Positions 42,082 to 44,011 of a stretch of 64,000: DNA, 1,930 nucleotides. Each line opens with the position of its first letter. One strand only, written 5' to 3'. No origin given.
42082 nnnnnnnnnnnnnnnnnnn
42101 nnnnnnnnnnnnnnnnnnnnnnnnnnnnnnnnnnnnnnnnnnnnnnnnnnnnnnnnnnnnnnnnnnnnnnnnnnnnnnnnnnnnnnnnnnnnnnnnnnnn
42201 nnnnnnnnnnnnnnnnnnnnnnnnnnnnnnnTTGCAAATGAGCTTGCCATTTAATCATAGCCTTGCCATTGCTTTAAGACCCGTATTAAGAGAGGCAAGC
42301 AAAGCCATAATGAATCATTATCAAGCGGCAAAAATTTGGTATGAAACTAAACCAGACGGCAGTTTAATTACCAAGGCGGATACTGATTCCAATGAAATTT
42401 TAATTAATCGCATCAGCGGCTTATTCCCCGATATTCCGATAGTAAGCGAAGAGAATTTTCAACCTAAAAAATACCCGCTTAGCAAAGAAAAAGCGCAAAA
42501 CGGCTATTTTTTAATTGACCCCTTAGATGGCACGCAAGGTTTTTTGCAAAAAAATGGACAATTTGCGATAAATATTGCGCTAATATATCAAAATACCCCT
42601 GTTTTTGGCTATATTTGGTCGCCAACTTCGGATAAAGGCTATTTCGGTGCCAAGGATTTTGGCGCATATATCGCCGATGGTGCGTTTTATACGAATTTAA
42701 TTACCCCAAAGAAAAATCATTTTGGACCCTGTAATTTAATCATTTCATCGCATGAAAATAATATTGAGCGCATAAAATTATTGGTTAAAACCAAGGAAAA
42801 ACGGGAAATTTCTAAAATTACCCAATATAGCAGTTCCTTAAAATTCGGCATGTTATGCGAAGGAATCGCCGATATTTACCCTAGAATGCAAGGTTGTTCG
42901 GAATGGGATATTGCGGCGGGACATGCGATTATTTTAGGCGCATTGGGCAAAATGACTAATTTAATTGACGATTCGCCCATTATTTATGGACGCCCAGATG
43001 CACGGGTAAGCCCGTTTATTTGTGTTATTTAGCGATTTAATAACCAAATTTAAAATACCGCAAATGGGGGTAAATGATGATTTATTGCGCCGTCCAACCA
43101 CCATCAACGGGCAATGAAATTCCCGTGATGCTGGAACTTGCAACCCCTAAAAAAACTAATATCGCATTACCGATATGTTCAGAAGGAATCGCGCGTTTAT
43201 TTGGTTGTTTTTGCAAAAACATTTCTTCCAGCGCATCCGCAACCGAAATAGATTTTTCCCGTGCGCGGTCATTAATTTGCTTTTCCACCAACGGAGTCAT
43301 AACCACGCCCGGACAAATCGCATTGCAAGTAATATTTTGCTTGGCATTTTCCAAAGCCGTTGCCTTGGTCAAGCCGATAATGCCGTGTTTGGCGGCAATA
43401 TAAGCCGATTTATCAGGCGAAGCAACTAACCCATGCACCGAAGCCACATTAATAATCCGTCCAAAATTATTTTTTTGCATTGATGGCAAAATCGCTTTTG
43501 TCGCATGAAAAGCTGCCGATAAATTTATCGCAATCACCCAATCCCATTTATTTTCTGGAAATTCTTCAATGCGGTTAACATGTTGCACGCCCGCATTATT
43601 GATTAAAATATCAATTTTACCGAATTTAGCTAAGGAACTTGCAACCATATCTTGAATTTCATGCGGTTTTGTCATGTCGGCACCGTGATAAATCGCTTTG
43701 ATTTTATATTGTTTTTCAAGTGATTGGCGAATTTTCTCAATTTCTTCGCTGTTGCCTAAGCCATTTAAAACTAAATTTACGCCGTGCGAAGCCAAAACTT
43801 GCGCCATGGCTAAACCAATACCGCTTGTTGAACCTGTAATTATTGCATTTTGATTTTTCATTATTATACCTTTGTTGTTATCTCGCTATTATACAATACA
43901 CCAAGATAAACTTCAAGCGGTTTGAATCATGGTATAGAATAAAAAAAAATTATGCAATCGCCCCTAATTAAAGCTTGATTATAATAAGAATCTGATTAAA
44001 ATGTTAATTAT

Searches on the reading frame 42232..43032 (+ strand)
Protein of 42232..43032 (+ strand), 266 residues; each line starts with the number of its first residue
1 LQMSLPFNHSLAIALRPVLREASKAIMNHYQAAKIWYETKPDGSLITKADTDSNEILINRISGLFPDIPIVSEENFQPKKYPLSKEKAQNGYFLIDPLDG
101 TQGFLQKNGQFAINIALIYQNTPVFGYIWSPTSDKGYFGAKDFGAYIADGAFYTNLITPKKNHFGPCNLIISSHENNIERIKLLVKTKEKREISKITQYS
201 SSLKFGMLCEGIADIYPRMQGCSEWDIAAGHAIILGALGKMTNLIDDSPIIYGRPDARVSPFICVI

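Call 15: search_protein_families(library=pfam, proteins=[window:42232-43032:+], max_evalue=0.00001)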
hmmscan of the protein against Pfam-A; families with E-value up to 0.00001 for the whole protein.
window:42232-43032:+ (266 aa): 1 family
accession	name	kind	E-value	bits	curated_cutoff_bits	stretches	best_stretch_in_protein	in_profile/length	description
PF00459.30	Inositol_P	-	1.2e-39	136.9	27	1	13-244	7-238/271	Inositol monophosphatase family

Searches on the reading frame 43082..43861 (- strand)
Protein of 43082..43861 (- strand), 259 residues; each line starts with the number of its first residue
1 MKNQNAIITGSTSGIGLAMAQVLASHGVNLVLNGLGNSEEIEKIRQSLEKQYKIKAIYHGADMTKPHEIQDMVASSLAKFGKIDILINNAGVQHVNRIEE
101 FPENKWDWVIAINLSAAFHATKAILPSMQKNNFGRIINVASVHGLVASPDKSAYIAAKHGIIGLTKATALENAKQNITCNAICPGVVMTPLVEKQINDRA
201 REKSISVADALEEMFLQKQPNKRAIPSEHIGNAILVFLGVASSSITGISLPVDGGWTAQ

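Call 26: search_protein_families(library=pfam, proteins=[window:43082-43861:-], max_evalue=0.0001)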
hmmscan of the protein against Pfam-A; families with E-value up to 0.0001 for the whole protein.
window:43082-43861:- (259 aa): 4 families
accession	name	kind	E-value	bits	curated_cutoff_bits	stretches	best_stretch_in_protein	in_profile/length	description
PF00106.31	adh_short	-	1.1e-56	191.8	26.6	1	5-197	2-192/195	short chain dehydrogenase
PF13561.12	adh_short_C2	-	1.2e-52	179.3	27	1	12-257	5-236/236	Enoyl-(Acyl carrier protein) reductase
PF08659.16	KR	-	2.5e-13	50.8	22.6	1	7-159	4-154/180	KR domain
PF23441.1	SDR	-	4.2e-06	26.8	27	1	3-204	7-211/258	SDR-like rossmann domain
